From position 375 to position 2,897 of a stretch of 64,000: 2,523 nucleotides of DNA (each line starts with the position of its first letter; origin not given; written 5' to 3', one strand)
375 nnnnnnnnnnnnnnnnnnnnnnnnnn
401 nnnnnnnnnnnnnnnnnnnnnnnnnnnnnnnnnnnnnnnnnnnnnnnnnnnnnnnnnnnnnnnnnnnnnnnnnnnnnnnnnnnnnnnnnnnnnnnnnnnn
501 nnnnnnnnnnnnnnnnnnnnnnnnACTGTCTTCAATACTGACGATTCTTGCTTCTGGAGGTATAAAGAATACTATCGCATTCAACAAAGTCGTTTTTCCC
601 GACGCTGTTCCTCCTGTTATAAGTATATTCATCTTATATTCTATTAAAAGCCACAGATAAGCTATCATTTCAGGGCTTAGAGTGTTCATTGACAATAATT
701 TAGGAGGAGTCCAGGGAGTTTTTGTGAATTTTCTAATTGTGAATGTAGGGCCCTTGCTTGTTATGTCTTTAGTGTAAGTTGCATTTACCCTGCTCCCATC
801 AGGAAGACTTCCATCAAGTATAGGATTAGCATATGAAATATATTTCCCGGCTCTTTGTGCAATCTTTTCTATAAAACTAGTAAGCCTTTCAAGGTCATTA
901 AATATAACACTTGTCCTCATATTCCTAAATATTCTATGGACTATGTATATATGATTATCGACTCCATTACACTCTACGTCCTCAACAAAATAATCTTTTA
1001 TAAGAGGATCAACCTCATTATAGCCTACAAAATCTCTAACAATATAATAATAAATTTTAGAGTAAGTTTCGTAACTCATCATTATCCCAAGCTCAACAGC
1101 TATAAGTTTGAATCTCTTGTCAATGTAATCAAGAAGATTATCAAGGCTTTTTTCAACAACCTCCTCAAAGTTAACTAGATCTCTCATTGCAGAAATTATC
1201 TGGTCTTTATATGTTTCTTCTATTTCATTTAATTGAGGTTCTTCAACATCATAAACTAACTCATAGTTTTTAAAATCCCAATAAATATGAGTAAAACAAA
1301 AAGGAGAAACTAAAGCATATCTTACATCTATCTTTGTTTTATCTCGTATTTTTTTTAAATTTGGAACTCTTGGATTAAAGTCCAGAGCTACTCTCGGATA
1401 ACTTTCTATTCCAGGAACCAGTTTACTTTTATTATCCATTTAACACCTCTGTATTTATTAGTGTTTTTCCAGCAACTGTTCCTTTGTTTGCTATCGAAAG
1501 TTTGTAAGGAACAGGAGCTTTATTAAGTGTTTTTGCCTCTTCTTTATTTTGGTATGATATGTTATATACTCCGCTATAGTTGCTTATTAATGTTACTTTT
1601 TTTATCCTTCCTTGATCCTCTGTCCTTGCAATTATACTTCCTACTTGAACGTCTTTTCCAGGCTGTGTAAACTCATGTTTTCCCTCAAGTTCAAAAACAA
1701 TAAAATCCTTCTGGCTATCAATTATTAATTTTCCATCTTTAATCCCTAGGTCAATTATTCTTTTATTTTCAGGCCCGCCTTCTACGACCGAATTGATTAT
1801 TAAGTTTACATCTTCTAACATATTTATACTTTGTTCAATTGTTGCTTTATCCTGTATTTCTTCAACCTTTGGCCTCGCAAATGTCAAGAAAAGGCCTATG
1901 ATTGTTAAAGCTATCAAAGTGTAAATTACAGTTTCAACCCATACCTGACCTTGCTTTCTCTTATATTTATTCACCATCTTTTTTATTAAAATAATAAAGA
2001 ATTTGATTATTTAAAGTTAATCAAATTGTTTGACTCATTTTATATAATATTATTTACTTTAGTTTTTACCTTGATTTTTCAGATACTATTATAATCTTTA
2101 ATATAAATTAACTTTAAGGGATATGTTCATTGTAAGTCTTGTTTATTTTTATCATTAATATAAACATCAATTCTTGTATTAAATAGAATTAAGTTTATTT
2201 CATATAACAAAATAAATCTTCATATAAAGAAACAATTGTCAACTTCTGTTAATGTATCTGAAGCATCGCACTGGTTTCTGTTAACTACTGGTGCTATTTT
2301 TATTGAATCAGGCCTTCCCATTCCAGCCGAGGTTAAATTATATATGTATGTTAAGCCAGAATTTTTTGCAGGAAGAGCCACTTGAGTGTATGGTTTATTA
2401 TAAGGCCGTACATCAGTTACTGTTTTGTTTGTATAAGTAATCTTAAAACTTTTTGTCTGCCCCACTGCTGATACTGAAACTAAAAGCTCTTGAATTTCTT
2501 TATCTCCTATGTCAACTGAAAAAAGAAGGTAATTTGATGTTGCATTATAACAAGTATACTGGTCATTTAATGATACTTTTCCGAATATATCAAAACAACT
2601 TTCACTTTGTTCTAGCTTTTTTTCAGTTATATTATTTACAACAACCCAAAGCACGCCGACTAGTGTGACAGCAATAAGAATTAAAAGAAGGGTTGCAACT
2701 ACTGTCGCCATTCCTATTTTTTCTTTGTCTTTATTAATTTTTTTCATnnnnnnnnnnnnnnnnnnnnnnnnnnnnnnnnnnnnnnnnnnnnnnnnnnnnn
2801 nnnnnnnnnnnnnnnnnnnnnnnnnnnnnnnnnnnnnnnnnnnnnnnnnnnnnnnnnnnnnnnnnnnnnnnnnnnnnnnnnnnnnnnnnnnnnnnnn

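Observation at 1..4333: Compact type IV pilus-like locus: five consecutive pilin-like genes feeding into the assembly ATPase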

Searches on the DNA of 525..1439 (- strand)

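Call 75: search_rna_families(sources=[L013, L016, L017, L024], threshold=evalue, max_evalue=0.00001)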
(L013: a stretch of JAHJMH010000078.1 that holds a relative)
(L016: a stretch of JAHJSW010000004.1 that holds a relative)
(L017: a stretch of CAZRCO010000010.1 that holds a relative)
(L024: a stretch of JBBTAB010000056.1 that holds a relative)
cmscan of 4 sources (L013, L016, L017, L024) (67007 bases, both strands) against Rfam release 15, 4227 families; matches with E-value up to 0.00001: 6.
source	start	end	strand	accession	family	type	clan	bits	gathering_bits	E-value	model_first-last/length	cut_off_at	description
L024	5455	5719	+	RF01857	Archaea_SRP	Gene;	CL00003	81.8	96.5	1.1e-16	1-317/317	no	Archaeal signal recognition particle RNA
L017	6934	7197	+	RF01857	Archaea_SRP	Gene;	CL00003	81.1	96.5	1.8e-16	1-317/317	no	Archaeal signal recognition particle RNA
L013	5814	6077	+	RF01857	Archaea_SRP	Gene;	CL00003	71.7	96.5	5e-14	1-317/317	no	Archaeal signal recognition particle RNA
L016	1835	2097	+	RF01857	Archaea_SRP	Gene;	CL00003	68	96.5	4.7e-13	1-317/317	no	Archaeal signal recognition particle RNA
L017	5907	5990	+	RF00005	tRNA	Gene; tRNA;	CL00001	57.8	29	7.5e-10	1-71/71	no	tRNA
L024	2854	2938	+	RF00005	tRNA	Gene; tRNA;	CL00001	56.4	29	1.8e-09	1-71/71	no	tRNA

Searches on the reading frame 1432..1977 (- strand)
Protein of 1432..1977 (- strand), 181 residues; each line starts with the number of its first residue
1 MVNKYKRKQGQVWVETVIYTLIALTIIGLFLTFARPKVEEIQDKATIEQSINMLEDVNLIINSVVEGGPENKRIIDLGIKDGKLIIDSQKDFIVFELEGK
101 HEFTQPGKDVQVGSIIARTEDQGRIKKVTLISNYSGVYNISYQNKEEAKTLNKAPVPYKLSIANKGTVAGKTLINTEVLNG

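Call 8: search_protein_families(library=pfam, max_evalue=1, proteins=[window:1432-1977:-])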
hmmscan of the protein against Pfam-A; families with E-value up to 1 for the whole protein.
window:1432-1977:- (181 aa): 1 family
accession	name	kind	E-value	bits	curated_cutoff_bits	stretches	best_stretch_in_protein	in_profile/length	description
PF21632.3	MOV-10_N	-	0.16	12.4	27.4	1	135-172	27-64/67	Helicase MOV-10, N-terminal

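Call 9: search_protein_families(library=ncbifam, max_evalue=1, proteins=[window:1432-1977:-])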
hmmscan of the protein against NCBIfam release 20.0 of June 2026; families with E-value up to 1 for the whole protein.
window:1432-1977:- (181 aa): 1 family
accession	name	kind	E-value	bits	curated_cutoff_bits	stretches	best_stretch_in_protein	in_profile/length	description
NF045937.1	MSC_0624_12TM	equivalog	0.071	11.6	70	1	2-37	73-108/445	MSC_0624 family F1-like ATPase-associated membrane protein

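Call 10: find_encoding_contigs(protein=window:1432-1977:-, flank=10000, max_places=6)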
Protein window:1432-1977:- (181 aa): 3 contigs read that carry it; 3 places shown.
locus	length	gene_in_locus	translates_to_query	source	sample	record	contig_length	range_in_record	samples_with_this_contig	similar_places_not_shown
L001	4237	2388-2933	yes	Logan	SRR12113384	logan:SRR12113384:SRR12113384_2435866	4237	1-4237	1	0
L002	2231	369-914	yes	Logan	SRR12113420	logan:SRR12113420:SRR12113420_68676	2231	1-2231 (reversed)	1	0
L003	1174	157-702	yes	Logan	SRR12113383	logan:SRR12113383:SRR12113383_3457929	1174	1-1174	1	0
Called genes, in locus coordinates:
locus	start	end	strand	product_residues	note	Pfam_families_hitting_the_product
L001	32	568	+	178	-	-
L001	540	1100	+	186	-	-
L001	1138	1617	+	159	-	-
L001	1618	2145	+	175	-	-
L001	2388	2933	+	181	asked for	-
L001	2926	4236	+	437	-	?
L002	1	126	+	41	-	?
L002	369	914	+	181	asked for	-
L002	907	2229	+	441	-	?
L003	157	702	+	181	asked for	-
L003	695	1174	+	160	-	?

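Call 27: find_homologous_proteins(query=window:1432-1977:-, max_evalue=0.00001)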
Query window:1432-1977:- (181 aa): 227 proteins with E <= 0.00001 among 331 candidates; the best 120 are listed.
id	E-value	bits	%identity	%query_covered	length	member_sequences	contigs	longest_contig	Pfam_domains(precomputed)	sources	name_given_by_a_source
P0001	6.4e-110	382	100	100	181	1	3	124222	-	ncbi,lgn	-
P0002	9.2e-65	235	65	97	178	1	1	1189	-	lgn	-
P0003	1.2e-63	232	64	95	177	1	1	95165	-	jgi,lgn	jgi:hypothetical protein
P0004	3.5e-61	224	57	94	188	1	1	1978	-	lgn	-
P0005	2.6e-59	218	53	93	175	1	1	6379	-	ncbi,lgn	ncbi:MAG: hypothetical protein ACE5ES_01185 [Candidatus Nanoarchaeia archaeon]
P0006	6.6e-59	216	61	92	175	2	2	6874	-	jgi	-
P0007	4.1e-58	214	59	93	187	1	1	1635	-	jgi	jgi:hypothetical protein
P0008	4.6e-58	214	60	96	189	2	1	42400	-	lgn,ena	-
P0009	4.9e-58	213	58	90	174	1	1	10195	-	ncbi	-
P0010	6.7e-58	213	59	90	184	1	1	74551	-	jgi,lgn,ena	-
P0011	8.8e-58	213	58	92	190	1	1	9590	-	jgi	jgi:hypothetical protein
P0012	9.3e-58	213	61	89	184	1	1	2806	-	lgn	-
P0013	1.1e-57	212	58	96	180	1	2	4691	-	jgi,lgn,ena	-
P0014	3.0e-57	211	56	98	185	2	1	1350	-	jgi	jgi:hypothetical protein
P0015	3.0e-57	211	56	93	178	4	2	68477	-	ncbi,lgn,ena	ncbi:MAG: hypothetical protein AABW63_03505 [Nanoarchaeota archaeon]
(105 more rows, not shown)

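Call 38: predict_structure(alignment_id=A1)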
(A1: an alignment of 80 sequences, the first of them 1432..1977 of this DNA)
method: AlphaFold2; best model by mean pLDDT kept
length: 181 residues; sequences in the alignment: 80
mean_pLDDT: 88.6   pTM: 0.74
mean pLDDT of the five models: 88.6, 88.6, 87.0, 86.4, 86.3
residues with pLDDT >= 90: 124; 70-90: 44; 50-70: 10; < 50: 3
segments of 3 or more residues with pLDDT < 50: 1-3
pLDDT, mean of each block of 10 residues (from residue 1): 54 81 94 90 92 93 91 91 93 94 89 91 93 92 92 91 90 90 51
secondary structure, 60 per line:
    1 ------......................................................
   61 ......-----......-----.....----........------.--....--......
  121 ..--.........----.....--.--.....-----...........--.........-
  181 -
elements in order: H7-66 E72-77 E83-87 E92-99 E109-112 E115-122 E125-133 E138-142 E148-152 E158-168 E171-179

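Call 42: fold_search(model_id=the predicted structure, library=pdb)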
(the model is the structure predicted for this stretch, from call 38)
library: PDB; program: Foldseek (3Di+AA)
matches with E <= 10: 813; with E <= 0.001: 0
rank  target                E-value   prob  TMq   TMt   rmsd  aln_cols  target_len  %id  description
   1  5odp_A                1.2e-01  0.12  0.16  0.23  11.7       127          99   10  Salinibacter ruber Single-Strand Binding protein D17K D71K mutant (released 2018-08-01)
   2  1woc_A                1.3e-01  0.09  0.14  0.19  13.7       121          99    6  Crystal structure of PriB (released 2005-01-25)
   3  2jh2_C                1.4e-01  0.10  0.14  0.18  14.0       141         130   10  X-ray crystal structure of a cohesin-like module from Clostridium perfringens (released 2007-11-06)
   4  3tqy_A                1.4e-01  0.06  0.12  0.17  13.3       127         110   10  Structure of a single-stranded DNA-binding protein (ssb), from Coxiella burnetii (released 2011-09-21)
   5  9lgg_D                1.4e-01  0.20  0.17  0.13  14.7       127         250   11  Crystal structure of the human MuSK(Ig3_Fz)/L1 peptide complex (released 2025-12-03)
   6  1fo0_A                1.4e-01  0.10  0.14  0.20  17.8       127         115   10  MURINE ALLOREACTIVE SCFV TCR-PEPTIDE-MHC CLASS I MOLECULE COMPLEX (released 2000-10-02)
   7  2jh2_B                1.5e-01  0.10  0.16  0.20  13.6       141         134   12  X-ray crystal structure of a cohesin-like module from Clostridium perfringens (released 2007-11-06)
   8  2ol3_A                1.5e-01  0.08  0.14  0.17  15.7       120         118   10  crystal structure of BM3.3 ScFV TCR in complex with PBM8-H-2KBM8 MHC class I molecule (released 2007-04-03)
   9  1h5b_C                1.6e-01  0.10  0.12  0.18  17.0       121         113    8  T cell receptor Valpha11 (AV11S5) domain (released 2001-06-21)
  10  2ccz_A                1.6e-01  0.08  0.14  0.18  13.7       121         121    6  Crystal structure of E. coli primosomol protein PriB bound to ssDNA (released 2006-09-18)
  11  3m4w_D                2.0e-01  0.91  0.24  0.17   5.1        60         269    8  Structural basis for the negative regulation of bacterial stress response by RseB (released 2010-05-05)
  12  3m4w_C                2.1e-01  0.82  0.24  0.17   5.6        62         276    6  Structural basis for the negative regulation of bacterial stress response by RseB (released 2010-05-05)
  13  2pnh_B                2.1e-01  0.09  0.16  0.22  13.1       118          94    5  Escherichia coli PriB E39A variant (released 2007-08-07)
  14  5odn_B                2.1e-01  0.07  0.14  0.20  12.5       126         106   12  Salinibacter ruber Single-Strand Binding protein (released 2018-08-01)
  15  9lgg_A                2.3e-01  0.16  0.17  0.13  14.8       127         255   10  Crystal structure of the human MuSK(Ig3_Fz)/L1 peptide complex (released 2025-12-03)
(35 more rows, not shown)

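Call 53: search_solved_structures(query=A1, max_evalue=5)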
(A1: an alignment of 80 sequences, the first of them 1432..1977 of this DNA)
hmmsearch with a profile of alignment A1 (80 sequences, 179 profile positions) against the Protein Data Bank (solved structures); distinct sequences matched with E-value up to 5: 17.
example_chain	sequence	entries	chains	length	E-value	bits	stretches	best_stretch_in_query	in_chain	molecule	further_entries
30ga_G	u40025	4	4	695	0.02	17.7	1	24-88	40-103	Cas8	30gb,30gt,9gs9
3v4y_B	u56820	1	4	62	0.34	13.6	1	67-114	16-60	Nuclear inhibitor of protein phosphatase 1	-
5x7y_A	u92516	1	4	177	0.42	13.3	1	116-171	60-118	Lipocalin-Can f 6 allergen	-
6nre_A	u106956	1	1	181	0.45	13.2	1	116-171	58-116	Lipocalin-Can f 6 allergen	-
8aej_A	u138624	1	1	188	0.5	13.1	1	116-171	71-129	Lipocalin Can f 6.0101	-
6fhs_D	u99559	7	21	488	0.66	12.7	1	72-139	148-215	RuvB-like helicase | RuvB-like protein 2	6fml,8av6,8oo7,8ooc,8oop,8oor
5fm6_B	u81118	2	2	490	0.66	12.7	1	72-139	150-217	RVB2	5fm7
4wvy_B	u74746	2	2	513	0.72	12.6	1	72-139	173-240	RuvB-like 2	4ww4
2mu4_A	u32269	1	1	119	0.98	12.1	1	119-169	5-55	flpp3Sol_2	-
8a49_C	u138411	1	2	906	1.1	12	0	30-61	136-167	Secreted endoglycosidase EndoS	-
3gvo_A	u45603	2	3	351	1.4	11.7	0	38-78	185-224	Pumilio homolog 2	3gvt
6pny_A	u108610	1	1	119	1.4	11.6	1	125-169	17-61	Flpp3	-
9nlt_B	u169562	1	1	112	1.5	11.6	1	125-169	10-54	DUF3568 family protein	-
7txi_A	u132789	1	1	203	1.7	11.4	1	7-94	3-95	Probable flagellin 1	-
6en3_A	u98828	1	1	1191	1.9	11.2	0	30-61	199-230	Endo-beta-N-acetylglucosaminidase F2,Multifunctional-autoprocessing repeats-in-toxin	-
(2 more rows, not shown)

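Call 63: search_protein_families(library=pfam, alignment_id=A1, max_evalue=1)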
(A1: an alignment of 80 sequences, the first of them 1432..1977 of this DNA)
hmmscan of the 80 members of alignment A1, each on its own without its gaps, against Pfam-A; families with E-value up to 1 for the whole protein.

A. member 1, window:1432-1977:- (181 aa): 1 family
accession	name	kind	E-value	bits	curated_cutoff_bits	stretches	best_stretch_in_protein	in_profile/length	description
PF21632.3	MOV-10_N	-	0.16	12.4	27.4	1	135-172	27-64/67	Helicase MOV-10, N-terminal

B. families by the number of members that match (of 80 scanned): 47 families (the first 25 are shown)
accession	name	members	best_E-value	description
PF00598.24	Flu_M1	19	0.011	Influenza Matrix protein (M1)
PF06068.19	TIP49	10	0.00012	TIP49 P-loop domain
PF23960.2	DUF7289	6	0.0016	Family of unknown function (DUF7289)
PF17280.7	DUF5345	5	0.042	Family of unknown function (DUF5345)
PF05966.18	Chordopox_A33R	4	0.019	Chordopoxvirus A33R protein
PF16403.11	Bact_surface_Ig-like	4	0.032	Bacterial surface protein, Ig-like domain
PF14880.11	COX14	4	0.058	Cytochrome oxidase c assembly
PF22768.1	SPP1_Dit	3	0.0049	Siphovirus-type tail component, C-terminal domain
PF06035.17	Peptidase_C93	2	0.00092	Bacterial transglutaminase-like cysteine proteinase BTLCP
PF01917.21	Arch_flagellin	2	0.005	Archaebacterial flagellin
PF13314.11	DUF4083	2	0.035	Domain of unknown function (DUF4083)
PF14890.11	Intein_splicing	2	0.046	Intein splicing domain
PF20479.3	TMEM128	2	0.066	TMEM128 protein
PF21632.3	MOV-10_N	2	0.068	Helicase MOV-10, N-terminal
PF19629.4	DUF6133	2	0.09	Family of unknown function (DUF6133)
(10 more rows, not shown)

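Call 76: search_protein_representatives(alignment_id=A1)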
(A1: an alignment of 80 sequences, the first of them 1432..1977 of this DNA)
Query: 80 sequences, 179 profile positions. Proteins with E-value up to 0.001 (for the whole library): 979; up to 1e-10: 652; up to 1e-30: 363. The best 150 are listed.
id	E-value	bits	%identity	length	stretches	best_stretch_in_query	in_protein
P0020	3.6e-77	274.2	-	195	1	4-178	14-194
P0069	2.9e-72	258.3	-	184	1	5-178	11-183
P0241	1.2e-71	256.3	-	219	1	4-169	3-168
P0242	1.2e-70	253.0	-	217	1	4-168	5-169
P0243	1.2e-69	249.7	-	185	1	6-178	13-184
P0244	1.4e-69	249.5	-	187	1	6-178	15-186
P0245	1.1e-68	246.6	-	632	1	4-178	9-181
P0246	4.8e-67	241.3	-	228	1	5-178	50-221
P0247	3.5e-65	235.2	-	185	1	4-178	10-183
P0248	1.4e-64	233.3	-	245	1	3-178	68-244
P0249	4.5e-64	231.6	-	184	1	5-178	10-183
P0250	6.4e-63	227.8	-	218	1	7-167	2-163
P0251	7.7e-63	227.6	-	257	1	7-170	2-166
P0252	1.2e-62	226.9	-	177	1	8-178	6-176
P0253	4.6e-62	225.0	-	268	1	7-170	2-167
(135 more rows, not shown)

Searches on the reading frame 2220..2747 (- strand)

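Call 8: search_protein_families(library=pfam, max_evalue=1, proteins=[window:2220-2747:-])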
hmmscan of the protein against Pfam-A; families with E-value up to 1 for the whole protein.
window:2220-2747:- (175 aa): 2 families
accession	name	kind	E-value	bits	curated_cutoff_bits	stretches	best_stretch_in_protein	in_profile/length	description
PF06781.17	CrgA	-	0.016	15.8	24.8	1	18-46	33-61/89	Cell division protein CrgA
PF09208.16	Endonuc-MspI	-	0.017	15.1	25.6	1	45-124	104-187/259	Restriction endonuclease MspI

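Call 9: search_protein_families(library=ncbifam, max_evalue=1, proteins=[window:2220-2747:-])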
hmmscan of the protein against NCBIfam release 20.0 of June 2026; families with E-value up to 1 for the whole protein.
window:2220-2747:- (175 aa): 5 families
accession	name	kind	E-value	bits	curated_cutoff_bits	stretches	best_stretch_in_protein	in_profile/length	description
NF002595.0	PRK02251.2-1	equivalog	0.011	15.9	109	1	15-45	26-56/84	cell division protein CrgA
NF001194.0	PRK00159.1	equivalog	0.013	15.6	102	1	10-46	23-59/87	cell division protein CrgA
NF040613.1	F420_dehyd_FpoJ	exception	0.029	14.3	110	1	13-49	6-42/81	F420H2 dehydrogenase subunit FpoJ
NF053669.1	bindosome_BasA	exception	0.1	12.8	230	1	14-114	8-103/136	bindosome assembly system protein BasA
TIGR02537.2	arch_flag_Nterm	domain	0.7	9.5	20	0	14-38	6-30/33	archaellin/type IV pilin N-terminal domain-containing protein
